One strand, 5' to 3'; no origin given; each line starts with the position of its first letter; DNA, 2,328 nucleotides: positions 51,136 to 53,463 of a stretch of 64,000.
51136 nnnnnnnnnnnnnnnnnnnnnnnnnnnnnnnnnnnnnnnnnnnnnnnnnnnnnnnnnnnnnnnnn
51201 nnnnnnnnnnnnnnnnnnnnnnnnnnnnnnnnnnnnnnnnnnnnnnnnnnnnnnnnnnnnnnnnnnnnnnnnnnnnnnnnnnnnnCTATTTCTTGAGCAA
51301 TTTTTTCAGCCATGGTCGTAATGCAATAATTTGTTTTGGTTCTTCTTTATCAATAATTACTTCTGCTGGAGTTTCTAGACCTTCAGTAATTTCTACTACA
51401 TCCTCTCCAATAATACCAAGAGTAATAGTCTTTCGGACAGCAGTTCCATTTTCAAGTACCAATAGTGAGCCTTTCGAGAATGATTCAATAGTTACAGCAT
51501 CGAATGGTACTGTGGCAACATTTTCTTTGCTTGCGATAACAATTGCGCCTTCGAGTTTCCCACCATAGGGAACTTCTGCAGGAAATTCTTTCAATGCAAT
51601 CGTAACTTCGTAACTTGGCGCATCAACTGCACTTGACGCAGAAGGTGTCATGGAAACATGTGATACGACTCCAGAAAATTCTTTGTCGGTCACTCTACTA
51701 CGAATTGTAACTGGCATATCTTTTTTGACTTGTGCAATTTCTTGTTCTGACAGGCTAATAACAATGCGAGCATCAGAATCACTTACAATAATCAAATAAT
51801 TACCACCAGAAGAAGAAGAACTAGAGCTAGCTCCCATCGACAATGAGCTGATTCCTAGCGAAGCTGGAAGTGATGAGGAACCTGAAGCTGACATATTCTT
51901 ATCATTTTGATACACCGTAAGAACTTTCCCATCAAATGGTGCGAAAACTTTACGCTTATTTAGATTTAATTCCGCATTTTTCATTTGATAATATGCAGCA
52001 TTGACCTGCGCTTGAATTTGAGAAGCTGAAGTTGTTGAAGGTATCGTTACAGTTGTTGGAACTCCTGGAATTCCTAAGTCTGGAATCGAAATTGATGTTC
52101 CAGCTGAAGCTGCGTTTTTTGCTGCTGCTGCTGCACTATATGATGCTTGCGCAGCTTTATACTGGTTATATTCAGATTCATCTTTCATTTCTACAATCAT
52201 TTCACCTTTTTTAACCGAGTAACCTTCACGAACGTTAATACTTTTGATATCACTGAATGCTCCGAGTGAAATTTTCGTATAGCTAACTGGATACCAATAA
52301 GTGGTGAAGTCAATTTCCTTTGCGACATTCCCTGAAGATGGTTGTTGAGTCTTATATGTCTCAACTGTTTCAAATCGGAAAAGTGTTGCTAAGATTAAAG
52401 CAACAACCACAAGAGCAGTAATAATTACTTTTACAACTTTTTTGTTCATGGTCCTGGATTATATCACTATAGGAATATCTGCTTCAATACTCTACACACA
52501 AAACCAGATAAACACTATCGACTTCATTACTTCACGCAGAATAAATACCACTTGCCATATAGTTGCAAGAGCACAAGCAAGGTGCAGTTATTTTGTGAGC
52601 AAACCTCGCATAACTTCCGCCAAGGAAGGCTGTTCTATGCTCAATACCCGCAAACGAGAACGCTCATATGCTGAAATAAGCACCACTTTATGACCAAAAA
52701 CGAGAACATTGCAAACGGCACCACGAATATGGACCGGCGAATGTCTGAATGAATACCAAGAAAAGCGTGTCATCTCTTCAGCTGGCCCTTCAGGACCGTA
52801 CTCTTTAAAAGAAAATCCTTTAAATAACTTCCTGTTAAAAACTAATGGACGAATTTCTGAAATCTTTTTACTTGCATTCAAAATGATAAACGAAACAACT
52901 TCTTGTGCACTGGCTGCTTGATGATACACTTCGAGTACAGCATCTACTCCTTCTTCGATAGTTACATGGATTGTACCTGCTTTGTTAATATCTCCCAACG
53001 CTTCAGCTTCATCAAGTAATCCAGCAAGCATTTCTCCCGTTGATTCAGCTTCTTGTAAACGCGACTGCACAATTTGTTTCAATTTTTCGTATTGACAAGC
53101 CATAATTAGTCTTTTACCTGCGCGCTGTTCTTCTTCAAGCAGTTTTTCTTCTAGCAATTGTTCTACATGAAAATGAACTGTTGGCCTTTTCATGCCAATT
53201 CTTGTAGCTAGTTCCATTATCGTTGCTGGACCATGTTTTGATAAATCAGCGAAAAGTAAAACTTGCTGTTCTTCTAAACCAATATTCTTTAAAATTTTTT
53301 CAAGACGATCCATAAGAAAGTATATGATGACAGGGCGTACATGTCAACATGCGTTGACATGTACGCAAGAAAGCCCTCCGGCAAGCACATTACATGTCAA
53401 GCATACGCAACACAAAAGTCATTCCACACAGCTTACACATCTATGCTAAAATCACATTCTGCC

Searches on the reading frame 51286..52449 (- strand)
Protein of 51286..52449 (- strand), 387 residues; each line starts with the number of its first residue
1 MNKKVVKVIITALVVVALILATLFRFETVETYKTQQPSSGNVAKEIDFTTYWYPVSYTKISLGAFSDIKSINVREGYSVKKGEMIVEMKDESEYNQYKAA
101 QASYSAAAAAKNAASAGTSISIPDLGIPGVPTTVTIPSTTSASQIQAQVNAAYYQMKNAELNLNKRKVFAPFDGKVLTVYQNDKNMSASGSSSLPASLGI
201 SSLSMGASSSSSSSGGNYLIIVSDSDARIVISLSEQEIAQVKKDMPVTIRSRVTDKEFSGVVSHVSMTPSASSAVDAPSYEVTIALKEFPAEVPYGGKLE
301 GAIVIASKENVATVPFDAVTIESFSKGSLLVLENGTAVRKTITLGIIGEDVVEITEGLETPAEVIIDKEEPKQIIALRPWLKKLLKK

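Call 3: search_protein_families(library=pfam, proteins=[window:51286-52449:-], max_evalue=0.01)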
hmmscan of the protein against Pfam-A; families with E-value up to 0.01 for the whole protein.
window:51286-52449:- (387 aa): 2 families
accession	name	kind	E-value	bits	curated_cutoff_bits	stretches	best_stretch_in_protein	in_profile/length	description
PF13437.12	HlyD_3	-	1.1e-05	26.6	22.2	0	219-285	28-92/106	HlyD family secretion protein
PF13533.13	Biotin_lipoyl_2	-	0.00032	20.9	29.8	0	68-86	11-29/32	Biotin-lipoyl like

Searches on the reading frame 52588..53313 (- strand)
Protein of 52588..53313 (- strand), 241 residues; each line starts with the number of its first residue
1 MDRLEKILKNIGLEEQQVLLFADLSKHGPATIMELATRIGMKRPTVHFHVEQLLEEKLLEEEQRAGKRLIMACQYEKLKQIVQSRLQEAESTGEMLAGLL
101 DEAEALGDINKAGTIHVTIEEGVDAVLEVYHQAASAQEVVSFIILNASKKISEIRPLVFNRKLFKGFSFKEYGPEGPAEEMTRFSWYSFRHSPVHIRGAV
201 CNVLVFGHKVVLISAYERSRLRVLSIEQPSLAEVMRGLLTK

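Call 3: search_protein_families(library=pfam, proteins=[window:52588-53313:-], max_evalue=0.01)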
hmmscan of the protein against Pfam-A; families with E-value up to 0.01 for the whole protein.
window:52588-53313:- (241 aa): 10 families
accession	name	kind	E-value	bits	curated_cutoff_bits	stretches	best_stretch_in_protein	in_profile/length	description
PF12840.13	HTH_20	-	3.4e-06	27.4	27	1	21-61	10-50/51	Helix-turn-helix domain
PF25212.1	HVO_A0114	-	7.3e-06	26.1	27.6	1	14-76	21-82/84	HVO_A0114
PF01978.25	TrmB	-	2e-05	24.8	25.6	1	8-65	1-58/68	Sugar-specific transcriptional regulator TrmB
PF12802.13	MarR_2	-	4.5e-05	24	27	1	12-65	2-57/61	MarR family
PF09339.16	HTH_IclR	-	0.00012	22.2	22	1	27-61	15-50/52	IclR helix-turn-helix domain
PF01047.28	MarR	-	0.00031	21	24.6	1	14-61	2-49/59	MarR family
PF13412.12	HTH_24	-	0.00045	20.2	21.9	1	24-58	12-46/48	Winged helix-turn-helix DNA-binding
PF13545.12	HTH_Crp_2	-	0.0045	17.4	27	1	29-81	22-70/70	Crp-like helix-turn-helix domain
PF21984.2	DnaD_N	-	0.0066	17.1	27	0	9-82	10-87/101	DnaD N-terminal domain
PF25213.1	HVO_A0261_N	-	0.0072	16.6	35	0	18-63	14-58/86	HVO_A0261 N-terminal domain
